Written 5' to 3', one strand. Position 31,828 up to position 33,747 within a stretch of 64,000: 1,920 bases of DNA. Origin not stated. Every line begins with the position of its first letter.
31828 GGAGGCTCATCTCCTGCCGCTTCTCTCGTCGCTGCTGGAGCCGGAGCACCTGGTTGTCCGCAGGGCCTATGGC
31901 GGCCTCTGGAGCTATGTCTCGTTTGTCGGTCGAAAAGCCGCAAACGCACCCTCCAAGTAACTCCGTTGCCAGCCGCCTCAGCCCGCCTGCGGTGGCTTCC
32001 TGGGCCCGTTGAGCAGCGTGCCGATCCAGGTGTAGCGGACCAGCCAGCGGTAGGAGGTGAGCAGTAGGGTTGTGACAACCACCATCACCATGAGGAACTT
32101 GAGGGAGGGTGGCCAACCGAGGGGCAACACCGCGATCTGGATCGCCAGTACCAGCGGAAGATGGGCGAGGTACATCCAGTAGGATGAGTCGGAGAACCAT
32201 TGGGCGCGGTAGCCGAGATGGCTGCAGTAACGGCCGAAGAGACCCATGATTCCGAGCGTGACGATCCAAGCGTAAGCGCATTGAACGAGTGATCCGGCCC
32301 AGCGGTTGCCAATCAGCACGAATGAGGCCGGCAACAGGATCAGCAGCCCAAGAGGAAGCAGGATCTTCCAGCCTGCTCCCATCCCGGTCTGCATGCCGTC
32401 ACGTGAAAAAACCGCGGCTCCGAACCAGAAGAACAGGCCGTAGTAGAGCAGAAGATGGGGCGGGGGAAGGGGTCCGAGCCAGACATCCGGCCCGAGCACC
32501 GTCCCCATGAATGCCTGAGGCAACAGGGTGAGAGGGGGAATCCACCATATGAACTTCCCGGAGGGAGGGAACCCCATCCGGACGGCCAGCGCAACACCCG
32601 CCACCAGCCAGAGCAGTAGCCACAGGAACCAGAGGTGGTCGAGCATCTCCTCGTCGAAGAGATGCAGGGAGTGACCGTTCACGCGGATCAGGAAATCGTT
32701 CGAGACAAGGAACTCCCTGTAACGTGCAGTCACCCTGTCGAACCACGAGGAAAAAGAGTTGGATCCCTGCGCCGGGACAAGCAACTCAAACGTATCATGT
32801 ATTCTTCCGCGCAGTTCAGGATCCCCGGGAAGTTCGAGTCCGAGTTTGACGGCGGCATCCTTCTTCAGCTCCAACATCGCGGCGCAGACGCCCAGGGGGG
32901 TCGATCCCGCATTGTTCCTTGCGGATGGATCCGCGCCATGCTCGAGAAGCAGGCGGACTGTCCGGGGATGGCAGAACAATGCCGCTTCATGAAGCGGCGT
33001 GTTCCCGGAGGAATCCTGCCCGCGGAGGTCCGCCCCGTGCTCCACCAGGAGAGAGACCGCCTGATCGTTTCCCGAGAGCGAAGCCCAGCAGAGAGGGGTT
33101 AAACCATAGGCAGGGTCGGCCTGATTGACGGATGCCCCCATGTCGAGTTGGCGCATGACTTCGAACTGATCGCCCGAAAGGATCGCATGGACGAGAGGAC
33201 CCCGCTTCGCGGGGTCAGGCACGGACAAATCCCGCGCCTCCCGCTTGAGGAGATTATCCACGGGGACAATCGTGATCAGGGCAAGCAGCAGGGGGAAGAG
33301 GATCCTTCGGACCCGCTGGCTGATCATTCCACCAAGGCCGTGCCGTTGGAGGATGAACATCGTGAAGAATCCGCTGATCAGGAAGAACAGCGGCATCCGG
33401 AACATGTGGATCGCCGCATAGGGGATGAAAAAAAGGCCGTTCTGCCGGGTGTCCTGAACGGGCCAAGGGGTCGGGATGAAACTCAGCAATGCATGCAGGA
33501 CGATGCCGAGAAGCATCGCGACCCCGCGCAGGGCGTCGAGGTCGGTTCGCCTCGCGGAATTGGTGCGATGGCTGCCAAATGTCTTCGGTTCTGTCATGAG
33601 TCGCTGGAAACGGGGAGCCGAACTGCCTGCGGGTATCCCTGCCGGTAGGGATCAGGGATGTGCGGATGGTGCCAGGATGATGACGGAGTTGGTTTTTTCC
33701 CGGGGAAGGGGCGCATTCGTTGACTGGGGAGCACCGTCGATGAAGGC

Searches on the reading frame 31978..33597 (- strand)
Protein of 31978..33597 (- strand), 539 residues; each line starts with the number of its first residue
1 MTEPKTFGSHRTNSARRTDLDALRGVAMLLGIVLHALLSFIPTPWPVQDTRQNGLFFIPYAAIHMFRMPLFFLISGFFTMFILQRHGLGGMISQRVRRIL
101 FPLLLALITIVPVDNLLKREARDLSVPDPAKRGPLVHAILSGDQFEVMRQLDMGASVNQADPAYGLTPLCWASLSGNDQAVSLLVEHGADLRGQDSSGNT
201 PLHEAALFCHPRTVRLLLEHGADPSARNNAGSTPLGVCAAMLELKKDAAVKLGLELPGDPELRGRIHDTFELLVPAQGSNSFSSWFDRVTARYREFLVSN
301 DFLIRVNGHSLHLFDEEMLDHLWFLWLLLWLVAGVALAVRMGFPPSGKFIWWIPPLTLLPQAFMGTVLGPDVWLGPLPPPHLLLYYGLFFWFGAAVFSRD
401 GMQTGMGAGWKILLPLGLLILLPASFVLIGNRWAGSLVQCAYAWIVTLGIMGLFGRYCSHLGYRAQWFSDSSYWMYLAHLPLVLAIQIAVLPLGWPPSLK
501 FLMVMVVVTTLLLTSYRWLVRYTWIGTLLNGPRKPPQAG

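Call 21: search_protein_families(library=ncbifam, proteins=[window:31978-33597:-], max_evalue=0.00001)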
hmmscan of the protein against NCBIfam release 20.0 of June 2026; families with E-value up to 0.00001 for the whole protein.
window:31978-33597:- (539 aa): 5 families
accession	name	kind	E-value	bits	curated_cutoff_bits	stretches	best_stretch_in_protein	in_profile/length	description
NF003014.0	PRK03854.1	equivalog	2.6e-31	109.1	338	2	12-117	4-109/386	glucans biosynthesis protein MdoC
NF043023.1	T4SS_AnkH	equivalog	7.5e-13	48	600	1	136-235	4-102/467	Dot/Icm T4SS effector AnkH/LegA3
NF043029.1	T4SS_AnkY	equivalog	2.6e-12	46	600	1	151-237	445-530/543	Dot/Icm T4SS effector AnkY/LegA9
NF041931.2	MzaA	equivalog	1.4e-09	37.3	800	1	175-235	12-72/726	MZA anti-phage system associated sigma-70 family RNA polymerase sigma factor MzaA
NF042426.1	fucose_Ac_NolL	equivalog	4.3e-07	29.5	425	1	16-110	5-92/347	nodulation factor fucose acetyltransferase NolL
